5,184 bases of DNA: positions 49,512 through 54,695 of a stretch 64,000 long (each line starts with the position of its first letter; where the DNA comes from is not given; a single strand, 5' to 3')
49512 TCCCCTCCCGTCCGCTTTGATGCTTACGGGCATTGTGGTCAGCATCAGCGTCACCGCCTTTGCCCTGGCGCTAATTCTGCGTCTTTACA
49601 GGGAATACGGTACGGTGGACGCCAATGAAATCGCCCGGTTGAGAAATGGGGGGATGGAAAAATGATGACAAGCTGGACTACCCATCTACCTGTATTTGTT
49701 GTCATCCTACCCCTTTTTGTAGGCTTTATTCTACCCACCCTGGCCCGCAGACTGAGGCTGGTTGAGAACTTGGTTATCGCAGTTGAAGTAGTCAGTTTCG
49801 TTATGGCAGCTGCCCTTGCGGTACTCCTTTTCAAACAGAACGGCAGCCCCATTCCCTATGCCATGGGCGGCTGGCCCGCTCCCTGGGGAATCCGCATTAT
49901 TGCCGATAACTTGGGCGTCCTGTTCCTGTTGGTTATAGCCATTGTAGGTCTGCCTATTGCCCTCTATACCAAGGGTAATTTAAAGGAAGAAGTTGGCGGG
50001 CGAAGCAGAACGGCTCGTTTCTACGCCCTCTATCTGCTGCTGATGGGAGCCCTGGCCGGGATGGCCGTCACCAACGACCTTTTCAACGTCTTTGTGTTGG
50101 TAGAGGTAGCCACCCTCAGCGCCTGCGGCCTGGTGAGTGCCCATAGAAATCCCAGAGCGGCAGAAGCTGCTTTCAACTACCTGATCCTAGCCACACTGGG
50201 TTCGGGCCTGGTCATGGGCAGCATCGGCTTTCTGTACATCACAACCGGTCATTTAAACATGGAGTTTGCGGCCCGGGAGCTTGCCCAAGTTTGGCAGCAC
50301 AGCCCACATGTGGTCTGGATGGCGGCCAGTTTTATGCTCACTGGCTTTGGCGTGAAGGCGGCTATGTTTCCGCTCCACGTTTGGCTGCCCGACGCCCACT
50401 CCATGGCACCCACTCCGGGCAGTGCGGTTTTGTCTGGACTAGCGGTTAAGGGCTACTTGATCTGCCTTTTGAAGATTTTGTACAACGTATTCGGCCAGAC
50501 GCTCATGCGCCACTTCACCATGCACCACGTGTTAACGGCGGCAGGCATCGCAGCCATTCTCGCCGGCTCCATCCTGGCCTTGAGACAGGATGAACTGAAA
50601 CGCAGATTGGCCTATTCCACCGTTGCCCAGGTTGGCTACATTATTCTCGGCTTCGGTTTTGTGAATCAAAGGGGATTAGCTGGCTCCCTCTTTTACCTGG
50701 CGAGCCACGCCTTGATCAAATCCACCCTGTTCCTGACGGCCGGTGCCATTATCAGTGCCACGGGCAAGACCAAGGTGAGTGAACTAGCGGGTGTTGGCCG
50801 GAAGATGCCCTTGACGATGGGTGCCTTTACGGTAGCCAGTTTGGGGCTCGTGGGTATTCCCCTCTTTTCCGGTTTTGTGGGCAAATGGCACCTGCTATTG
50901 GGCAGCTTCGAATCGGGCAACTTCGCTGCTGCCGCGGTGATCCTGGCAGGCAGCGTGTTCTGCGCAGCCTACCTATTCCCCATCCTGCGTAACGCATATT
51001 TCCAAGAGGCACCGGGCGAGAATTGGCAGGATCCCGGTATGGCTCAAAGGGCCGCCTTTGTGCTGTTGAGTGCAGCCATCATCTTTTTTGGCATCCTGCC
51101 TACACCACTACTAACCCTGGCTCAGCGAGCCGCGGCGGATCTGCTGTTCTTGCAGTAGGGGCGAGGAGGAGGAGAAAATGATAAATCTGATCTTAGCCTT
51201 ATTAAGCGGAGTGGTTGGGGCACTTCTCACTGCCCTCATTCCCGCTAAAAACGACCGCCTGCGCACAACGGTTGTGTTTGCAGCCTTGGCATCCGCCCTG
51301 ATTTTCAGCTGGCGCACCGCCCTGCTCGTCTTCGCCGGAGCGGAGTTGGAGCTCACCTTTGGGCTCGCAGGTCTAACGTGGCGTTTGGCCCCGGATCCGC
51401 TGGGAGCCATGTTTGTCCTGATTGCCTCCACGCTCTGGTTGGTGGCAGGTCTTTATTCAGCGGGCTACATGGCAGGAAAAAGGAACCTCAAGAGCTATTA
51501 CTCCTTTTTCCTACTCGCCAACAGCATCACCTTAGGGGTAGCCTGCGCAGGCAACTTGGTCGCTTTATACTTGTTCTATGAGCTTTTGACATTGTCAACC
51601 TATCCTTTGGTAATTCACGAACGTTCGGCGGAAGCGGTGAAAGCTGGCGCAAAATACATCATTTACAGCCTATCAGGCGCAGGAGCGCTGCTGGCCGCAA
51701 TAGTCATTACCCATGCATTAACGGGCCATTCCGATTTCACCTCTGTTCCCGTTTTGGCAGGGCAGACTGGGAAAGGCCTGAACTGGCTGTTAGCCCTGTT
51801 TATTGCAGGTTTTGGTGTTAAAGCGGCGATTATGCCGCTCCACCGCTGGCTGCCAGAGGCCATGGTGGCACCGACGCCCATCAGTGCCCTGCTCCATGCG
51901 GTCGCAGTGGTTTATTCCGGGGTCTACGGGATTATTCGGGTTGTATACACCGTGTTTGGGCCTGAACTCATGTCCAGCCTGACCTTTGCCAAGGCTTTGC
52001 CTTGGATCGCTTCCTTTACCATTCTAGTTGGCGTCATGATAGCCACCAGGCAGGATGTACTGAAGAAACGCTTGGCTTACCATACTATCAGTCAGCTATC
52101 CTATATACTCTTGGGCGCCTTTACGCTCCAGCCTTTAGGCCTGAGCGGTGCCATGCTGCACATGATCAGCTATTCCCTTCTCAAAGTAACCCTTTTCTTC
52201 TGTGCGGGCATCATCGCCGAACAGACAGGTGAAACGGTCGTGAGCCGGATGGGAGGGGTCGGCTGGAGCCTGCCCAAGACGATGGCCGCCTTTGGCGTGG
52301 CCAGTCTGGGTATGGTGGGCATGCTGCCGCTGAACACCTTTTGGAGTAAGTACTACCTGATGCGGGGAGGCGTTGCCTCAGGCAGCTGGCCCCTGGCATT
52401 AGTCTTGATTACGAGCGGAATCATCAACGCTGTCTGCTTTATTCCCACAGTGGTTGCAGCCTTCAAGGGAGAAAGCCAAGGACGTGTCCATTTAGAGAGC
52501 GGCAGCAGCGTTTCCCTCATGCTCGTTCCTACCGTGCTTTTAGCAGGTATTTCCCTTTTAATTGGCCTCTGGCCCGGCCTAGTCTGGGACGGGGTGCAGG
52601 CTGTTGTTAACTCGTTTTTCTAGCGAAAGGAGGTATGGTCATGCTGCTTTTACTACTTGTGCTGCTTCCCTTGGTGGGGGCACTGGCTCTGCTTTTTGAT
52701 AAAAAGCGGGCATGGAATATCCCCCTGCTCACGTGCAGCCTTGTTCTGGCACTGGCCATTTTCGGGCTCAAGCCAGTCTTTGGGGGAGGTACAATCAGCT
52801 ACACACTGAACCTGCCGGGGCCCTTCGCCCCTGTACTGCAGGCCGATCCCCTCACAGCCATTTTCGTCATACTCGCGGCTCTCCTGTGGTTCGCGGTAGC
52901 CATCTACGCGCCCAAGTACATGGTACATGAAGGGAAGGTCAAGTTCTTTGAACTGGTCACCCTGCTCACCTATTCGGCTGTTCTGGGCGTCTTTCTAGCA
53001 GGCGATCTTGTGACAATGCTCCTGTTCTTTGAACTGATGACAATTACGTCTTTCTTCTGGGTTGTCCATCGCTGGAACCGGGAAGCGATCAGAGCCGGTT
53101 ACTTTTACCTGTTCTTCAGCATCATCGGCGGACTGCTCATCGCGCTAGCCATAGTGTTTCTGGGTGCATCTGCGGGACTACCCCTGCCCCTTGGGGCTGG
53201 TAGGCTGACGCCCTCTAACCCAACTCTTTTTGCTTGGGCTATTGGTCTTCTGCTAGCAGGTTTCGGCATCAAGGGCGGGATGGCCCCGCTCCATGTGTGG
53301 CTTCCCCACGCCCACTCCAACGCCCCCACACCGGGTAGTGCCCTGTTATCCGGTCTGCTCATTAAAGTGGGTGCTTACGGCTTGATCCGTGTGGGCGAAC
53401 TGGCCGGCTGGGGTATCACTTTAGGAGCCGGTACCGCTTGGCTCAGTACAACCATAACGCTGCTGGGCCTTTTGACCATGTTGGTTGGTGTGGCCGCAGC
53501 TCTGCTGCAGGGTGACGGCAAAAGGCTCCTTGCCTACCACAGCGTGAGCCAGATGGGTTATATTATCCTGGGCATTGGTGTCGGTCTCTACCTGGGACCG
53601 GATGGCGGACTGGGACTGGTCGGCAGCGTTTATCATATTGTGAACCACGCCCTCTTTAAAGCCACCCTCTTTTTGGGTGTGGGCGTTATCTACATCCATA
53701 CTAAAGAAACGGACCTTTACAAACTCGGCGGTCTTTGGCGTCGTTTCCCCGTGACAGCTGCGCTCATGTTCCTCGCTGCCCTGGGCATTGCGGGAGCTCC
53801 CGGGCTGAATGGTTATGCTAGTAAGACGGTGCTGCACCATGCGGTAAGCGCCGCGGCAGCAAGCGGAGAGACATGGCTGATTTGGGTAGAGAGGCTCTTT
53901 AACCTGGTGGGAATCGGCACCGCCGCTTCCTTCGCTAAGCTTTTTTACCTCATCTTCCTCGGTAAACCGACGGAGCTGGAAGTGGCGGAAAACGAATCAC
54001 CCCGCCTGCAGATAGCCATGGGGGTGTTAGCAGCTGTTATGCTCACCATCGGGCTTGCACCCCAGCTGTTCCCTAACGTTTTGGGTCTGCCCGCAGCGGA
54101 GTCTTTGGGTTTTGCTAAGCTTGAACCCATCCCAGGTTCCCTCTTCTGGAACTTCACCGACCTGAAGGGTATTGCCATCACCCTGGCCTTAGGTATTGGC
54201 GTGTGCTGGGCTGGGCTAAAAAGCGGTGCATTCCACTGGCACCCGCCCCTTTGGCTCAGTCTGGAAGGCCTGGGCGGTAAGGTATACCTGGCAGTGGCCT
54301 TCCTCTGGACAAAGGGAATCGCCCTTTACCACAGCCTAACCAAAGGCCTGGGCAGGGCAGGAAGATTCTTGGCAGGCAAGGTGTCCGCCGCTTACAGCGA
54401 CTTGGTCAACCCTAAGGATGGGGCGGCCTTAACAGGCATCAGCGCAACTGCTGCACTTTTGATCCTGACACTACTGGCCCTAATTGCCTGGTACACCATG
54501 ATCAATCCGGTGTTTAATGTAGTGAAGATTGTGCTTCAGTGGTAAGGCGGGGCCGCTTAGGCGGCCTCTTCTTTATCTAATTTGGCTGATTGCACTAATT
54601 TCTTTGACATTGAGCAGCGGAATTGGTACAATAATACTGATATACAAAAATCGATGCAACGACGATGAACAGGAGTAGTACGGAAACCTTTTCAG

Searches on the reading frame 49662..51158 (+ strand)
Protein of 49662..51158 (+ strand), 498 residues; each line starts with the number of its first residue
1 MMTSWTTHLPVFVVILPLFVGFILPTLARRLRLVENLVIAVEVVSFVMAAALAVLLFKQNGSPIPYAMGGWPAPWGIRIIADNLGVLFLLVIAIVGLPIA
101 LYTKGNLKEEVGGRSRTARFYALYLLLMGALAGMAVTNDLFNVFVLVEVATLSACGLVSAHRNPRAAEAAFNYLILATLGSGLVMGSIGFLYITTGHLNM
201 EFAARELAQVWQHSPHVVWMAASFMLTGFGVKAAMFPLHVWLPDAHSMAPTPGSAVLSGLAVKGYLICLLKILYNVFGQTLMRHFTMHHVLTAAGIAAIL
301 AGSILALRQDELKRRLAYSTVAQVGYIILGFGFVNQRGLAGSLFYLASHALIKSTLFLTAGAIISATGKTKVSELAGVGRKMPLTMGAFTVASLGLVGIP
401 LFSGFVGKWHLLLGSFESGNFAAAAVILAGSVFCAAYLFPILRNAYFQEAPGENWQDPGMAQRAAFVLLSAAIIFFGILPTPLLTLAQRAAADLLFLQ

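Call 23: search_protein_families(library=ncbifam, proteins=[window:49662-51158:+], max_evalue=0.00001)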
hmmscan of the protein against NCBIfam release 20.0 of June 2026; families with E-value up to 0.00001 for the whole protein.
window:49662-51158:+ (498 aa): 73 families (the best 25 are shown)
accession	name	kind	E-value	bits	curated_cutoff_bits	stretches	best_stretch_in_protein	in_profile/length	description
NF009305.0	PRK12662.1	equivalog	4.1e-95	319.4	700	1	7-496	3-492/492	putative monovalent cation/H+ antiporter subunit D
NF006241.0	PRK08377.1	equivalog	1.1e-89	301.7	645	1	9-495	4-478/494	NADH dehydrogenase subunit N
NF005561.0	PRK07234.1-1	equivalog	7.3e-86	289.1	718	1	6-450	5-443/569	putative monovalent cation/H+ antiporter subunit D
NF009306.0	PRK12663.1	equivalog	2.1e-82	277.5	542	1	8-494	4-481/498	Na+/H+ antiporter subunit D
NF006240.0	PRK08376.1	subfamily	1.9e-78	264.7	662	1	6-485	3-497/521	putative monovalent cation/H+ antiporter subunit D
NF006236.0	PRK08375.1-1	equivalog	1.9e-75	254.7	663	1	7-488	6-489/493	putative monovalent cation/H+ antiporter subunit D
NF005818.0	PRK07691.1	equivalog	1.6e-71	241.8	586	1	10-494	6-483/496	Na+/H+ antiporter subunit D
NF006419.0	PRK08668.1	equivalog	1.7e-71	241.8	617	1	75-489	62-476/613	NADH dehydrogenase subunit M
NF005140.0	PRK06589.1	equivalog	8.1e-71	239.3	470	1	11-475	13-473/489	putative monovalent cation/H+ antiporter subunit D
NF009308.0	PRK12665.1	equivalog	3.1e-67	227.3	585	1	7-433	6-421/531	Na+/H+ antiporter subunit D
TIGR01972.1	NDH_I_M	subfamily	2.9e-65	220.8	263.8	1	12-494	3-482/486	NADH-quinone oxidoreductase subunit M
NF006238.0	PRK08375.1-4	equivalog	5.7e-64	216.8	626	1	8-460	5-444/531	putative monovalent cation/H+ antiporter subunit D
TIGR01770.1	NDH_I_N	subfamily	7.6e-64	216.4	332.6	1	6-483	2-471/472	NADH-quinone oxidoreductase subunit NuoN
NF009309.0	PRK12666.1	equivalog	2.7e-62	211.1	476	1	4-494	2-505/529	monovalent cation/H+ antiporter subunit D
TIGR00944.1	2a6301s04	subfamily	5.2e-62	210.6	692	1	9-475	2-457/463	multicomponent K+/H+ antiporter, MrpD/PhaD subunit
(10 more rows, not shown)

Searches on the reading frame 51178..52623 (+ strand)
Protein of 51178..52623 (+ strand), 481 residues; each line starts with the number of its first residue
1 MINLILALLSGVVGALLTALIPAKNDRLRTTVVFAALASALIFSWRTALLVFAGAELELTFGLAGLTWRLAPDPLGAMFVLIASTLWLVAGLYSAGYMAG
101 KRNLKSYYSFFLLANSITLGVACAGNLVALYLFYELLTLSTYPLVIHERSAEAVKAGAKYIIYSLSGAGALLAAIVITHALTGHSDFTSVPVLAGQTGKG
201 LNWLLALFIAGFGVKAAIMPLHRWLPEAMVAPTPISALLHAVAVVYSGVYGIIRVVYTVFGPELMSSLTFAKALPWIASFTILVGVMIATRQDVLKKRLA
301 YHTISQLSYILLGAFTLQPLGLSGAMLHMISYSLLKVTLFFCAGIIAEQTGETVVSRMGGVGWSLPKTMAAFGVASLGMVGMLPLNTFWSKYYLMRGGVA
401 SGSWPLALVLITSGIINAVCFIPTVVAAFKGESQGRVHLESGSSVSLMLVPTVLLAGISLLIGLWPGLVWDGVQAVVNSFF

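Call 23: search_protein_families(library=ncbifam, proteins=[window:51178-52623:+], max_evalue=0.00001)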
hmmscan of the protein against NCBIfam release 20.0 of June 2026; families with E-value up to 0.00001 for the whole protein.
window:51178-52623:+ (481 aa): 70 families (the best 25 are shown)
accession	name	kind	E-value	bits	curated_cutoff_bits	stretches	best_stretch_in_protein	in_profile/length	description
NF005561.0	PRK07234.1-1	equivalog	4e-114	382.4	718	1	6-430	11-440/569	putative monovalent cation/H+ antiporter subunit D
NF006236.0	PRK08375.1-1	equivalog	1.3e-113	380.6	663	1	2-477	7-492/493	putative monovalent cation/H+ antiporter subunit D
NF005140.0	PRK06589.1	equivalog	4.2e-82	276.5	470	1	4-462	12-473/489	putative monovalent cation/H+ antiporter subunit D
NF006419.0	PRK08668.1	equivalog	7.6e-57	193.4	617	1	2-477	2-478/613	NADH dehydrogenase subunit M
NF005097.0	PRK06525.1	equivalog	5.3e-56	190.3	430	1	5-460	6-472/480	hydrogenase 4 subunit D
NF006240.0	PRK08376.1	subfamily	3.2e-54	184.7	662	1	49-473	61-499/521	putative monovalent cation/H+ antiporter subunit D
TIGR01972.1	NDH_I_M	subfamily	3.3e-54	184.4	263.8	1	9-479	6-481/486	NADH-quinone oxidoreductase subunit M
NF009287.0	PRK12647.1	equivalog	7.8e-54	183.4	937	1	4-471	3-472/773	putative monovalent cation/H+ antiporter subunit A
NF005086.0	PRK06521.1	equivalog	4.7e-53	180.7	667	1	4-480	7-506/669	hydrogenase 4 subunit B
NF009288.0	PRK12648.1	equivalog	4.1e-50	170.8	1104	1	4-471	3-476/954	monovalent cation/H+ antiporter subunit A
NF005141.0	PRK06590.1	equivalog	6.7e-49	167.3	556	1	4-465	5-467/615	NADH-quinone oxidoreductase subunit L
NF006241.0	PRK08377.1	equivalog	2.5e-48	165.3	645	1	66-478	70-475/494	NADH dehydrogenase subunit N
NF009306.0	PRK12663.1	equivalog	1.7e-47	162.3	542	1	4-473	6-474/498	Na+/H+ antiporter subunit D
NF005818.0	PRK07691.1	equivalog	5.8e-47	160.8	586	1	4-479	6-482/496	Na+/H+ antiporter subunit D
NF009289.0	PRK12649.1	equivalog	4.9e-45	154.2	1117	1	20-468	20-487/789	putative monovalent cation/H+ antiporter subunit A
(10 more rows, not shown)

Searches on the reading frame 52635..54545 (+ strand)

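Call 23: search_protein_families(library=ncbifam, proteins=[window:52635-54545:+], max_evalue=0.00001)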
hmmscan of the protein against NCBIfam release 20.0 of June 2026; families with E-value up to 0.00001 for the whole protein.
window:52635-54545:+ (636 aa): 75 families (the best 25 are shown)
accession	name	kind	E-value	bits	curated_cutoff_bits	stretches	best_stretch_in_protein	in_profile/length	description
NF005086.0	PRK06521.1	equivalog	2e-83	281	667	1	4-484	8-500/669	hydrogenase 4 subunit B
NF006419.0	PRK08668.1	equivalog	1e-73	249.2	617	1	3-483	2-474/613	NADH dehydrogenase subunit M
NF006240.0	PRK08376.1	subfamily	1.7e-73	248.3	662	1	4-491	6-507/521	putative monovalent cation/H+ antiporter subunit D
NF009310.0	PRK12668.1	equivalog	1.8e-71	241.7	564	1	10-486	11-444/584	Na(+)/H(+) antiporter subunit D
NF006418.0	PRK08667.1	equivalog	6e-65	220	794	1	5-476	7-486/644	hydrogenase membrane subunit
TIGR01972.1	NDH_I_M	subfamily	2.3e-58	198.1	263.8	1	7-482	3-474/486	NADH-quinone oxidoreductase subunit M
NF005818.0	PRK07691.1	equivalog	9.3e-58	196.4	586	1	3-476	4-469/496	Na+/H+ antiporter subunit D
NF009288.0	PRK12648.1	equivalog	1.6e-57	195.3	1104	1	3-480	1-475/954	monovalent cation/H+ antiporter subunit A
NF009306.0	PRK12663.1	equivalog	6.8e-55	186.8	542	1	3-482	4-473/498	Na+/H+ antiporter subunit D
NF006237.0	PRK08375.1-2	equivalog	1.5e-53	182.7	597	1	71-462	69-426/497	putative monovalent cation/H+ antiporter subunit D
NF009308.0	PRK12665.1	equivalog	1.1e-51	176.1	585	1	3-418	7-417/531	Na+/H+ antiporter subunit D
NF005561.0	PRK07234.1-1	equivalog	1.5e-51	175.8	718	1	6-446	10-444/569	putative monovalent cation/H+ antiporter subunit D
NF009287.0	PRK12647.1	equivalog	1.1e-49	169.7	937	1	8-523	11-514/773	putative monovalent cation/H+ antiporter subunit A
NF004920.0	PRK06277.1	equivalog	2.1e-49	168.6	578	1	4-484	3-469/478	energy conserving hydrogenase EhbF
TIGR00940.1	2a6301s01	subfamily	4.2e-49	167.6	920.45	1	9-491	6-504/793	monovalent cation:proton antiporter subunit A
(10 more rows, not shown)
